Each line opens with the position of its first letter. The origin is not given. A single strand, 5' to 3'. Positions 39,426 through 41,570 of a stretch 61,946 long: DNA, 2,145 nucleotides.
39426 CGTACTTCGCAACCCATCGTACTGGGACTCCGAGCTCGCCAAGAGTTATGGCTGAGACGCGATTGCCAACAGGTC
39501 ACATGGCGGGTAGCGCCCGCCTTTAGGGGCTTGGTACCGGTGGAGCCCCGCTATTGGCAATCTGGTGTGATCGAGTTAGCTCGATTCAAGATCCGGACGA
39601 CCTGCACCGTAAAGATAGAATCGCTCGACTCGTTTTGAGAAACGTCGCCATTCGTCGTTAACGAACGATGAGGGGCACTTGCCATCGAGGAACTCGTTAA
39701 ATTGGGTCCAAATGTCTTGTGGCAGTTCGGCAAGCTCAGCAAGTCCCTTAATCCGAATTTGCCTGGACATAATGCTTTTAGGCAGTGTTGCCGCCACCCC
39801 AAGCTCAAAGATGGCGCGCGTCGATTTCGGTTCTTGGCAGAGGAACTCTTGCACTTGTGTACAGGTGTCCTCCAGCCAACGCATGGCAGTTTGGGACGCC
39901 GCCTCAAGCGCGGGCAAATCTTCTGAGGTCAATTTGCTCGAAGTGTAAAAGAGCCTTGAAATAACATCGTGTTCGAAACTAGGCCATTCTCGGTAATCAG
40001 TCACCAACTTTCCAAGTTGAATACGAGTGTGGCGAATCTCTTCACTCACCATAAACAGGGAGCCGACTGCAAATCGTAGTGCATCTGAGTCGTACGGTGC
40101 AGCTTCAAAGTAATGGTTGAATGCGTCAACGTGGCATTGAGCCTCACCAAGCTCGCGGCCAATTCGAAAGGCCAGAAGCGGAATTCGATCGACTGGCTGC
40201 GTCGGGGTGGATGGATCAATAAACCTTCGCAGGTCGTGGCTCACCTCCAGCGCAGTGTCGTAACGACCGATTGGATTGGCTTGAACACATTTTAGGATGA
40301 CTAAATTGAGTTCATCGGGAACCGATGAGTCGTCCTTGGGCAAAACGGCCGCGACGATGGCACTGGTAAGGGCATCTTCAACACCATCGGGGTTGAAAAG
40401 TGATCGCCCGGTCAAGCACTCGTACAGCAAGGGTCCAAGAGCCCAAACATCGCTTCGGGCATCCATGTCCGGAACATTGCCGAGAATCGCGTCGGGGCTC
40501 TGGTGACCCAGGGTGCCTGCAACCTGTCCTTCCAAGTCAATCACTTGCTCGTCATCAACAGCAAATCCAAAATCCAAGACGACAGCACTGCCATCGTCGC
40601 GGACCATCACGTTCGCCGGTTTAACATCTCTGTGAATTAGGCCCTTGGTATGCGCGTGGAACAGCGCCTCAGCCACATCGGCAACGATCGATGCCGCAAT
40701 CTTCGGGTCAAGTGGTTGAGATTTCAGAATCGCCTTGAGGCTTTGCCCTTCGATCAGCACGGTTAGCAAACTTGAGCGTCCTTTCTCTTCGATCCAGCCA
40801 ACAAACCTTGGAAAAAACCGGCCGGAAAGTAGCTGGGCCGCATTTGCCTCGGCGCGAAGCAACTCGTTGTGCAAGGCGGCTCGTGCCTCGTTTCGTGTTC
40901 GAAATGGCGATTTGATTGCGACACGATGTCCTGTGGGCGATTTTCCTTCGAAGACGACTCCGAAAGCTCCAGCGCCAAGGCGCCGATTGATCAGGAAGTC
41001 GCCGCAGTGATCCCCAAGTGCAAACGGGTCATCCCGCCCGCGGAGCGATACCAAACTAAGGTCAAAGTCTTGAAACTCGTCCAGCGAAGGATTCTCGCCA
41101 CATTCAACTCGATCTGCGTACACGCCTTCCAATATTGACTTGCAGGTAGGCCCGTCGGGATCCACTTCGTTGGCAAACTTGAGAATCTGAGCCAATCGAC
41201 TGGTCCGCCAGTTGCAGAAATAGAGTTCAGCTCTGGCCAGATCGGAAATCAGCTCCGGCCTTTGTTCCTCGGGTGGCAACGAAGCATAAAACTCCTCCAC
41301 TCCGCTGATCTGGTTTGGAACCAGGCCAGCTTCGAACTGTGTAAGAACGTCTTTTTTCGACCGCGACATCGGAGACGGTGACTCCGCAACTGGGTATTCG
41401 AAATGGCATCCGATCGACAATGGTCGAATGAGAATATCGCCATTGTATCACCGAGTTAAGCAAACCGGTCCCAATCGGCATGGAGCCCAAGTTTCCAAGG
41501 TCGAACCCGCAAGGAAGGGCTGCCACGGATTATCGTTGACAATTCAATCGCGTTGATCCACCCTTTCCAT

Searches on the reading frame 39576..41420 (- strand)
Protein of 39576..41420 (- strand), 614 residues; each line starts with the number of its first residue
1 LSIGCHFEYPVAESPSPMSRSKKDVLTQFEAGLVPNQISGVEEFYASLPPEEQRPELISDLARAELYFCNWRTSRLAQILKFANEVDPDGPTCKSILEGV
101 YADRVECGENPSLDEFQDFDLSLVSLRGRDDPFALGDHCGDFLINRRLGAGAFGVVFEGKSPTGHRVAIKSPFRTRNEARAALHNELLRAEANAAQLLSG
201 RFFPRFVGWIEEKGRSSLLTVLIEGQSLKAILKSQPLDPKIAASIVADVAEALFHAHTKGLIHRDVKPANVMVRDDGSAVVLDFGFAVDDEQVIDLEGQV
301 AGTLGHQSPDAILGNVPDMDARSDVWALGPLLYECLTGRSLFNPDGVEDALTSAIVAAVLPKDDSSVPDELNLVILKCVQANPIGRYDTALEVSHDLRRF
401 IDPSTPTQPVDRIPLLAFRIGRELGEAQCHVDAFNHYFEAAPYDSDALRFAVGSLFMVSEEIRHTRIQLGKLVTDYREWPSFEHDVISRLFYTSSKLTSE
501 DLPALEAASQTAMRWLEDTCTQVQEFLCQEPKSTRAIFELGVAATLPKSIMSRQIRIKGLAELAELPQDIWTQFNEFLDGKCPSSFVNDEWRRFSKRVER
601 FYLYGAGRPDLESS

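Call 89: search_protein_families(library=pfam, proteins=[window:39576-41420:-], max_evalue=0.0001)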
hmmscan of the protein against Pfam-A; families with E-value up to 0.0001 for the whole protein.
window:39576-41420:- (614 aa): 4 families
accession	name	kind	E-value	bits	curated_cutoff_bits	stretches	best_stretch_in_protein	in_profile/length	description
PF00069.31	Pkinase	-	5.4e-33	114.9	31.7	1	145-388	4-253/263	Protein kinase domain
PF07714.23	PK_Tyr_Ser-Thr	-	3.6e-23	82.6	23.1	1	144-386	3-248/258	Protein tyrosine and serine/threonine kinase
PF01636.29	APH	-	1.3e-06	28.8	23.2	1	239-296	148-206/239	Phosphotransferase enzyme family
PF03109.22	ABC1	-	8e-06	25.6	22.9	0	219-287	146-214/244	ABC1 atypical kinase-like domain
